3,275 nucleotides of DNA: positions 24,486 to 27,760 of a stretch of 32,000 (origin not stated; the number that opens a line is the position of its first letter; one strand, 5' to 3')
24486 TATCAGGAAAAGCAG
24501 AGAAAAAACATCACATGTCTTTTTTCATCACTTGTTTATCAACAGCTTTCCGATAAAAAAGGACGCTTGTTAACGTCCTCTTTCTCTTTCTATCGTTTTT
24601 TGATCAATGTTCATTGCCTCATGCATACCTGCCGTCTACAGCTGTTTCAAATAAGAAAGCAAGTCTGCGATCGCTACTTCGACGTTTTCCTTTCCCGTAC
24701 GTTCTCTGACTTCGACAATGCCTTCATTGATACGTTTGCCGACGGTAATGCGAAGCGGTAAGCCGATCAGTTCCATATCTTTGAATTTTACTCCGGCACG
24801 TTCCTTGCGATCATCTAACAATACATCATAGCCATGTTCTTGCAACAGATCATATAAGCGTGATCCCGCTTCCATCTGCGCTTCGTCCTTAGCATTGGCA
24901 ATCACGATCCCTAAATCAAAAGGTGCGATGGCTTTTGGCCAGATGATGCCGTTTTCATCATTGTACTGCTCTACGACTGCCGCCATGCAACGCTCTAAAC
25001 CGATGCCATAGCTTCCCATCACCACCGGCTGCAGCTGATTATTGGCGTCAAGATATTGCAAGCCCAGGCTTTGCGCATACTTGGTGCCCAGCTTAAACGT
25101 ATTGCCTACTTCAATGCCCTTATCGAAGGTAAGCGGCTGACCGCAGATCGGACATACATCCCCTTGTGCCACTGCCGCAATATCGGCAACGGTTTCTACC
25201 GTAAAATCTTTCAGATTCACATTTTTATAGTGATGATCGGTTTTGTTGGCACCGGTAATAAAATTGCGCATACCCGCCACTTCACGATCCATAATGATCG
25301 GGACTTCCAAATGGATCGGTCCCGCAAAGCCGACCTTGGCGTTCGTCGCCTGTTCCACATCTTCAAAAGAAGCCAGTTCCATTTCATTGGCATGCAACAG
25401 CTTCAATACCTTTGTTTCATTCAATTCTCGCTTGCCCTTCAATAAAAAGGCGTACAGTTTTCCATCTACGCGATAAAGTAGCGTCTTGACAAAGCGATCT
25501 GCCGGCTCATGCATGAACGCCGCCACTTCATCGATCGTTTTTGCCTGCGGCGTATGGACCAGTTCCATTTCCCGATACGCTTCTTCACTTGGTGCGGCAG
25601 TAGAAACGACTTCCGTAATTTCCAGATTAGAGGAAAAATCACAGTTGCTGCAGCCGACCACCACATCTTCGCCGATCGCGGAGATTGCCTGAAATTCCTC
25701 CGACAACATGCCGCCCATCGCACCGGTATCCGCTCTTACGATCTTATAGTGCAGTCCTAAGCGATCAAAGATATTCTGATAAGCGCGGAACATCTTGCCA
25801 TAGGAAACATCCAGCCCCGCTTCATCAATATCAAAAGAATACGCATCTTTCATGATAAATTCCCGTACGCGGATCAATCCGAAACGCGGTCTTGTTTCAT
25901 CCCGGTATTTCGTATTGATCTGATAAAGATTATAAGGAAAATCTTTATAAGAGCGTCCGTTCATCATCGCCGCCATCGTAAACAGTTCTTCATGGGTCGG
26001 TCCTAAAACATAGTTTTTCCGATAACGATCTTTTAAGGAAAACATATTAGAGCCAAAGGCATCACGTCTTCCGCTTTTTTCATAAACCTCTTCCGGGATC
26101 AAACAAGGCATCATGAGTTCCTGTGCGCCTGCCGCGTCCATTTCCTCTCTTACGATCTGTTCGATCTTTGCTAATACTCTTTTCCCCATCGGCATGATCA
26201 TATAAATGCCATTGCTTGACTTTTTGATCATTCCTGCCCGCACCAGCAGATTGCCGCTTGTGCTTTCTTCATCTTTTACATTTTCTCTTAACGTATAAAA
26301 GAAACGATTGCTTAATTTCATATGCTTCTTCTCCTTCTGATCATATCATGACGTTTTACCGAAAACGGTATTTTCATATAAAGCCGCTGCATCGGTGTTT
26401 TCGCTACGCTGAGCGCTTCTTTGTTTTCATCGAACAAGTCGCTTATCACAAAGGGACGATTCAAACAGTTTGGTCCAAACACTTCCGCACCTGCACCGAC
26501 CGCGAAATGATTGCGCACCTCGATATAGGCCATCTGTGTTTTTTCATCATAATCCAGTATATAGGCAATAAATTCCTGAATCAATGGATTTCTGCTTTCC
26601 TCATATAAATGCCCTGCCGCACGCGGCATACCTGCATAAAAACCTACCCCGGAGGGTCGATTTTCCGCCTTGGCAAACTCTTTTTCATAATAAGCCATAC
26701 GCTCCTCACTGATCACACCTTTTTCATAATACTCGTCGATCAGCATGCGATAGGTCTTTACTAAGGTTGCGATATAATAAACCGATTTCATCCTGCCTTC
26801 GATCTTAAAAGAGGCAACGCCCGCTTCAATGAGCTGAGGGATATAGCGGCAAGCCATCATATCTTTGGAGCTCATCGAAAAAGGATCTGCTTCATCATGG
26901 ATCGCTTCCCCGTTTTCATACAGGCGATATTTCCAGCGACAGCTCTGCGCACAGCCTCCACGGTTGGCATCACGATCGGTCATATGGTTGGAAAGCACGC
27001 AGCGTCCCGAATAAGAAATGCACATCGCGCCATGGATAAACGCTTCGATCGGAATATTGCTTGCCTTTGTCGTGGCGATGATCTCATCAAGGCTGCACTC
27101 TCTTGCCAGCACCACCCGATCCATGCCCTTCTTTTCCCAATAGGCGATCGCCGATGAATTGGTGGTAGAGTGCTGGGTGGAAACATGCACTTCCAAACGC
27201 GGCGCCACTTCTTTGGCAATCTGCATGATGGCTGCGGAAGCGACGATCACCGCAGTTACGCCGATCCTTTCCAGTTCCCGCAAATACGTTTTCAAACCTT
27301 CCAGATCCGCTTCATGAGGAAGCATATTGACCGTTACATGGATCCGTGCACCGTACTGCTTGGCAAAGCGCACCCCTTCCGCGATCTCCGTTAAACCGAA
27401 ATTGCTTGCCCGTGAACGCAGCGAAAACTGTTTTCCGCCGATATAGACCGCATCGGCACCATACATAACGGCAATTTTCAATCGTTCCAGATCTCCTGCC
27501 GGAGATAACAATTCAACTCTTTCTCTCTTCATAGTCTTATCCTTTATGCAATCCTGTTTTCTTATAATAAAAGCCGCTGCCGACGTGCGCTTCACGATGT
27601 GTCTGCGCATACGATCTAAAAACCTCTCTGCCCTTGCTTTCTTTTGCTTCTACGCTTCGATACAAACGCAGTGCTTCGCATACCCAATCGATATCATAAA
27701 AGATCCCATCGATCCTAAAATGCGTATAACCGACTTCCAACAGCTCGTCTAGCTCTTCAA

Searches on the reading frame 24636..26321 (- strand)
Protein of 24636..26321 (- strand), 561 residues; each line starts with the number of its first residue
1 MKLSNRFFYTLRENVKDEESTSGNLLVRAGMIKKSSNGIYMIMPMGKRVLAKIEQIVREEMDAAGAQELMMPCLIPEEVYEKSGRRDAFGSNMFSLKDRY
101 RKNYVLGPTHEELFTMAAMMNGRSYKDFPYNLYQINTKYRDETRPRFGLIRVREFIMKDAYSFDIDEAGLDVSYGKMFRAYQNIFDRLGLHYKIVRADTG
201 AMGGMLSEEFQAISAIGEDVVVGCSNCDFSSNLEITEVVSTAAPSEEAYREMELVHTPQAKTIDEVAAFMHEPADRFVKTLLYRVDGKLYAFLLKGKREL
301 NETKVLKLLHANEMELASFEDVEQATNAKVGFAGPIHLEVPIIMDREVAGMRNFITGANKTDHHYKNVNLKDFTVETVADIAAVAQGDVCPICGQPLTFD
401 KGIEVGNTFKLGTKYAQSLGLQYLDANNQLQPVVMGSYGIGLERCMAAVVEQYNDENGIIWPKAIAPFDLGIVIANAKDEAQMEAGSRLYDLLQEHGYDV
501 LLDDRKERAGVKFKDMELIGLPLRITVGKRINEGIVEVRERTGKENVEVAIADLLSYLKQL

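Call 41: search_protein_families(library=pfam, proteins=[window:24636-26321:-], max_evalue=0.00001)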
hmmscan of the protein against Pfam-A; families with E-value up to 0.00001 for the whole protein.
window:24636-26321:- (561 aa): 3 families
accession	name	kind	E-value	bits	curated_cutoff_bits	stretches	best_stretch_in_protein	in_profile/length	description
PF00587.30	tRNA-synt_2b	-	5.5e-32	111.7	29.3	1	94-453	1-179/179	tRNA synthetase class II core domain (G, H, P, S and T)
PF04073.20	tRNA_edit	-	3.9e-24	85.5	25.5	1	257-369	1-117/123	Aminoacyl-tRNA editing domain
PF03129.25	HGTP_anticodon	-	4.5e-19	68.8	21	1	472-560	4-93/94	Anticodon binding domain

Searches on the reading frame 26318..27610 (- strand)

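Call 41: search_protein_families(library=pfam, proteins=[window:26318-27610:-], max_evalue=0.00001)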
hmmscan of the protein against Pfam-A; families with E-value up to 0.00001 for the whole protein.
window:26318-27610:- (430 aa): 2 families
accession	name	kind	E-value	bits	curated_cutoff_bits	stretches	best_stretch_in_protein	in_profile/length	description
PF01136.24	Peptidase_U32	-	2.4e-80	269.6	22.4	1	103-329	1-231/233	Peptidase family U32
PF16325.11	Peptidase_U32_C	-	3.5e-23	82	28.2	1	345-425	3-83/83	Peptidase family U32 C-terminal domain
